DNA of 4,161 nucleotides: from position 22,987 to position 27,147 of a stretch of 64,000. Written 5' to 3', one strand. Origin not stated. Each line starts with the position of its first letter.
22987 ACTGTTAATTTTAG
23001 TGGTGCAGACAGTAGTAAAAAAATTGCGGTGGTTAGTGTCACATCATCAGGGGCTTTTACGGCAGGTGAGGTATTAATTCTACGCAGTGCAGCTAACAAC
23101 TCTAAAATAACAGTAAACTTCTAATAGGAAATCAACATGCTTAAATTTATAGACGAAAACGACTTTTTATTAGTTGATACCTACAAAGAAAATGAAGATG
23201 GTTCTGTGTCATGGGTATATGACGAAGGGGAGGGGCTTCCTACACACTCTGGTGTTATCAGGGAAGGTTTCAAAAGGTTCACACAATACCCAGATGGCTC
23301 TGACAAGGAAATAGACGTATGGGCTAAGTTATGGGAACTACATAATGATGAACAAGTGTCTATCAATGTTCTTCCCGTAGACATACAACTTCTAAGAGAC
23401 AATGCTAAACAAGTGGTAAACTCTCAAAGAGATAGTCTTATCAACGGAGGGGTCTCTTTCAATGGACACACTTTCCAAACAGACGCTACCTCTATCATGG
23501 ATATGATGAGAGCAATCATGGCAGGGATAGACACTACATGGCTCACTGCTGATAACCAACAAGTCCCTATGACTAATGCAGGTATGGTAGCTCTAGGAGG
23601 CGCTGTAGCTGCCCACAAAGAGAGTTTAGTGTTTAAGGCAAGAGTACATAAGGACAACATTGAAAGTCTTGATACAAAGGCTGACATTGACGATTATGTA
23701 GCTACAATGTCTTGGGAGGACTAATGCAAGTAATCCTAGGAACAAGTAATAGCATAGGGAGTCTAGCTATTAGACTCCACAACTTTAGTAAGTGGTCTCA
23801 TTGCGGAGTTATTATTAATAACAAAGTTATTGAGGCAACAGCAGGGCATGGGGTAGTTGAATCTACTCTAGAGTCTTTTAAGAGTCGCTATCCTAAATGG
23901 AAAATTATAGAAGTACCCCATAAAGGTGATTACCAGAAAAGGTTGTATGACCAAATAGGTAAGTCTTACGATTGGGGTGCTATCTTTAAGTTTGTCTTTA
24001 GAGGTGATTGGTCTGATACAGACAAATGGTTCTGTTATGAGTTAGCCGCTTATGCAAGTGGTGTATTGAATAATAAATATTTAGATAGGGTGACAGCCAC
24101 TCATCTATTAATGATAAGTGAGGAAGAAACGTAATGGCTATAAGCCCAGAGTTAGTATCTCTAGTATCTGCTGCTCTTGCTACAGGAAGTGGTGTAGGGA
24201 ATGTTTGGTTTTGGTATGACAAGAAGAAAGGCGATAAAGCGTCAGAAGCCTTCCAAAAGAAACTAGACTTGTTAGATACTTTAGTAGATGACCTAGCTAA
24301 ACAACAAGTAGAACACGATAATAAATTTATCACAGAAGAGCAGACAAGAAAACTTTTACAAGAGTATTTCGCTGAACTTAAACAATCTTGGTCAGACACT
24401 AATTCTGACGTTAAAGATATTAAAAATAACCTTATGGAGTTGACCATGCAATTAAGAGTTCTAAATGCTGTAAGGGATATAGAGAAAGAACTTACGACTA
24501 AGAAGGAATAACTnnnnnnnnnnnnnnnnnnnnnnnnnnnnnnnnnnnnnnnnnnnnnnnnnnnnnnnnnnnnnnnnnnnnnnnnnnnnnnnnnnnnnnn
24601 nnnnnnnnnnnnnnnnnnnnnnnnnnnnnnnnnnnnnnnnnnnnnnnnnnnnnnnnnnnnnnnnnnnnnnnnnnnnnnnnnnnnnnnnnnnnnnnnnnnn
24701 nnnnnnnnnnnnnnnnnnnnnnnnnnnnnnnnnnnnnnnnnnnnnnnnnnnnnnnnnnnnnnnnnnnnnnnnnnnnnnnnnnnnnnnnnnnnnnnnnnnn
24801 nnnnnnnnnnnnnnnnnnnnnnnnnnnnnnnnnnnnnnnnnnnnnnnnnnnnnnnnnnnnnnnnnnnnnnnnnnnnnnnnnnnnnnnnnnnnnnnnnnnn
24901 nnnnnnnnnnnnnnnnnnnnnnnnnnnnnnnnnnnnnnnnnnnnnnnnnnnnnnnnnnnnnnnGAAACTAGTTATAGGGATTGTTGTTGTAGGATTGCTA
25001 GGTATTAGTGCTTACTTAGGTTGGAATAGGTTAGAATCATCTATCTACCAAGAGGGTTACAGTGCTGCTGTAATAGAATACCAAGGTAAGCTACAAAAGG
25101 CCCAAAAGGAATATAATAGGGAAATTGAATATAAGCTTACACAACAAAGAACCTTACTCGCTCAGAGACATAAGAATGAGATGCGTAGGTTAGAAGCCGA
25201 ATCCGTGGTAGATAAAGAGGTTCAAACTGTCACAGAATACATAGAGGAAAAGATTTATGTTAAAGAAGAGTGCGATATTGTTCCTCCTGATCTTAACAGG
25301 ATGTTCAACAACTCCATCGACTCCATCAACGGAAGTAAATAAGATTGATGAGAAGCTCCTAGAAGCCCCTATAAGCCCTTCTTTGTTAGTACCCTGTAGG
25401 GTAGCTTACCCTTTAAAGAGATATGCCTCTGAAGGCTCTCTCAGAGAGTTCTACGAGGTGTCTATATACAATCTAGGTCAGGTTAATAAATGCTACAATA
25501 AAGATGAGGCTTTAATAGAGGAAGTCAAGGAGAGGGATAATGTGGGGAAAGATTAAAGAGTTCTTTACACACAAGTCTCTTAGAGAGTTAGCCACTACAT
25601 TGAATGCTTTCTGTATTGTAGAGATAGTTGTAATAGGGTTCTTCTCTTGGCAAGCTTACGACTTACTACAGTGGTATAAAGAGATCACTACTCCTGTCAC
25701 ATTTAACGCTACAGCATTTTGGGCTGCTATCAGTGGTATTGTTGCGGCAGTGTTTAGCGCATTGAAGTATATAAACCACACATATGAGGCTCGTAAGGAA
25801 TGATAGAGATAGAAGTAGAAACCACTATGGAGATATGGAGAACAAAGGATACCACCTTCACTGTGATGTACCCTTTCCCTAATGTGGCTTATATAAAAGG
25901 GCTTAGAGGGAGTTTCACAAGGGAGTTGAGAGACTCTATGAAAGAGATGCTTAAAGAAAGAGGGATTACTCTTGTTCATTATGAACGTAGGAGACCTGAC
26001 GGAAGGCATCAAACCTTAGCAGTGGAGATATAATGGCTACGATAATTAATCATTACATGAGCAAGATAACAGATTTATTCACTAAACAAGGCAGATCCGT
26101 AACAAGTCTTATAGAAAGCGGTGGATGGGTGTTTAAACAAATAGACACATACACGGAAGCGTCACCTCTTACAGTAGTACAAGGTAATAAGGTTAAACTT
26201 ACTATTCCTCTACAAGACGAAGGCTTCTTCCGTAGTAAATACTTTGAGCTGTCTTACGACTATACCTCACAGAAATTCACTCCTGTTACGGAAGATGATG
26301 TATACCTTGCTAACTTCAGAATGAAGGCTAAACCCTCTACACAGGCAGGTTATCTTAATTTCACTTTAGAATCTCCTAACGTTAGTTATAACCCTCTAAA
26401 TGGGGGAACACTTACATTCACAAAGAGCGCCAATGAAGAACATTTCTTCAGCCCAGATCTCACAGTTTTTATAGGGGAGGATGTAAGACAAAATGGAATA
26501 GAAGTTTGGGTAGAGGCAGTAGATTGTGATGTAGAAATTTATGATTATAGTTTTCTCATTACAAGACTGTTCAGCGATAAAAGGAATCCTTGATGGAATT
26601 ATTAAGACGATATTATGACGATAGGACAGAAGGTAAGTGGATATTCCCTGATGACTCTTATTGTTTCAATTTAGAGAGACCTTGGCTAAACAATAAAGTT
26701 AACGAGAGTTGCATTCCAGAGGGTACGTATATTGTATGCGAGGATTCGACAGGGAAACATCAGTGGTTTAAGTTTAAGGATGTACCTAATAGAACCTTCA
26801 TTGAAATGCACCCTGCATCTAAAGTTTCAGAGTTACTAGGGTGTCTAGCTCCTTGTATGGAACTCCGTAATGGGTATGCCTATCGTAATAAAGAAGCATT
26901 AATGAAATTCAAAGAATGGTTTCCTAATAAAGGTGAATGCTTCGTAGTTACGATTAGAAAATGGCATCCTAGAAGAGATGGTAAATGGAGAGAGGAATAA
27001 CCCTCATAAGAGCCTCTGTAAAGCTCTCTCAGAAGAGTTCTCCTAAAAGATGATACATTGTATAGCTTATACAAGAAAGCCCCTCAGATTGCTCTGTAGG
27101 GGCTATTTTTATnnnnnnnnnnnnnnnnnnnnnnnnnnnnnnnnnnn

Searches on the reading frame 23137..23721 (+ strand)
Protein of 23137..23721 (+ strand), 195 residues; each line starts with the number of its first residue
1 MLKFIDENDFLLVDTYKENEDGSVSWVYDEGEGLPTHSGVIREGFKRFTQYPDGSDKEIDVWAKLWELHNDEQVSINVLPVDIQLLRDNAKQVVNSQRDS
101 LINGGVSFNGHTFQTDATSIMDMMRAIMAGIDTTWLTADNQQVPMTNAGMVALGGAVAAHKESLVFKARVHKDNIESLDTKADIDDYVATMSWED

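Call 73: search_protein_families(library=pfam, proteins=[window:23137-23721:+], max_evalue=0.01)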
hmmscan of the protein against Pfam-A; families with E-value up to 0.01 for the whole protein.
window:23137-23721:+ (195 aa): 1 family
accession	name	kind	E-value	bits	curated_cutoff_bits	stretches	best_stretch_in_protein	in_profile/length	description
PF14301.12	DUF4376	-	3.2e-21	76.2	25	1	87-187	3-104/106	Domain of unknown function (DUF4376)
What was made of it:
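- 23137..23724 (+): Context: gp27, tail-fibre chaperone (DUF4376). Pfam DUF4376, E 3e-21 (call 73).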

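Call 74: search_dna_similar(query=window:23137-23721:+, collection=phages, mode=protein, max_evalue=0.00001, max_rows=30)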
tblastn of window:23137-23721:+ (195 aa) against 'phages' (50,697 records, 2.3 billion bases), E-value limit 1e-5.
Records with a match: 3; places in all: 3; records where one place covers at least 80% of the query: 3.
Best place of each record, by identity: >=99% 2; <60% 1.
By first word of the organism name: Alteromonas 3.
By host as written in the record: Alteromonas sp. 2; Alteromonas mediterranea PT15 1.
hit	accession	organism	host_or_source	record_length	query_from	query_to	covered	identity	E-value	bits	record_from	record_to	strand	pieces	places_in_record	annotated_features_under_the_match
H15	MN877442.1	Alteromonas phage vB_AmeM_PT11-V22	Alteromonas sp.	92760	1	195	100%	100.0%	2e-118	374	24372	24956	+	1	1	tail fiber chaperone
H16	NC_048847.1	Alteromonas phage vB_AmeM_PT11-V22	Alteromonas sp.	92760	1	195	100%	100.0%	2e-118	374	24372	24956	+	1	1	tail protein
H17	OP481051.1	Alteromonas phage vB_AemP_PT15-A5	Alteromonas mediterranea PT15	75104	1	193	99%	45.6%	1e-52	186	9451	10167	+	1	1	tail fiber chaperone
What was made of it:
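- Tried and rejected: tblastn with the gp27 protein matched only V22 and A5 in the phage collection (call 74).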

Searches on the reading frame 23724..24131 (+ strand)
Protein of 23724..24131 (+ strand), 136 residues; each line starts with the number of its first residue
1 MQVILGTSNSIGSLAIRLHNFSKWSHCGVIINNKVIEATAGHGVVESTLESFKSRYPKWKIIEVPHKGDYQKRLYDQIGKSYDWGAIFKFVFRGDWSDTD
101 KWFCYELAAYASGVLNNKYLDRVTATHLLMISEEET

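Call 46: search_protein_families(library=pfam, proteins=[window:23724-24131:+], max_evalue=0.1)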
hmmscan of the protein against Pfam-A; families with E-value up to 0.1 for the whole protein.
window:23724-24131:+ (136 aa): 1 family
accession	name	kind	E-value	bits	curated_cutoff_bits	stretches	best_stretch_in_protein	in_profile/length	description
PF05708.18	Peptidase_C92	-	0.0009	19.8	27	1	16-109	20-114/166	Permuted papain-like amidase enzyme, YaeF/YiiX, C92 family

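Call 47: search_protein_families(library=phrogs, proteins=[window:23724-24131:+], max_evalue=0.01)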
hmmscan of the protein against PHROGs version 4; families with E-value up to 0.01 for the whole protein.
window:23724-24131:+ (136 aa): 1 family
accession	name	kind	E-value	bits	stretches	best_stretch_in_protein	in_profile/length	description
phrog_1128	-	moron, auxiliary metabolic gene and host takeover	1.3e-19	71.7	1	4-112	28-142/381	enoyl-CoA hydratase/carnithine racemase-like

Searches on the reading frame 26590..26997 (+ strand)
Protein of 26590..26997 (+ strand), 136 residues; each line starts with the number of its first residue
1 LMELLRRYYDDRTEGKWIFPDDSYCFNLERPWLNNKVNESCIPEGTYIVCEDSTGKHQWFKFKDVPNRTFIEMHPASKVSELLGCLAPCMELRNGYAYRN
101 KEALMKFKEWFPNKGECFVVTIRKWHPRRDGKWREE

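Call 73: search_protein_families(library=pfam, proteins=[window:26590-26997:+], max_evalue=0.01)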
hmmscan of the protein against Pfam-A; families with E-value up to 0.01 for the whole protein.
window:26590-26997:+ (136 aa): 1 family
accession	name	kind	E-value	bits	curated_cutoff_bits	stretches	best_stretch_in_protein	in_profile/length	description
PF18925.5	DUF5675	-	3.2e-17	62.9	26.7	1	4-110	2-111/114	Family of unknown function (DUF5675)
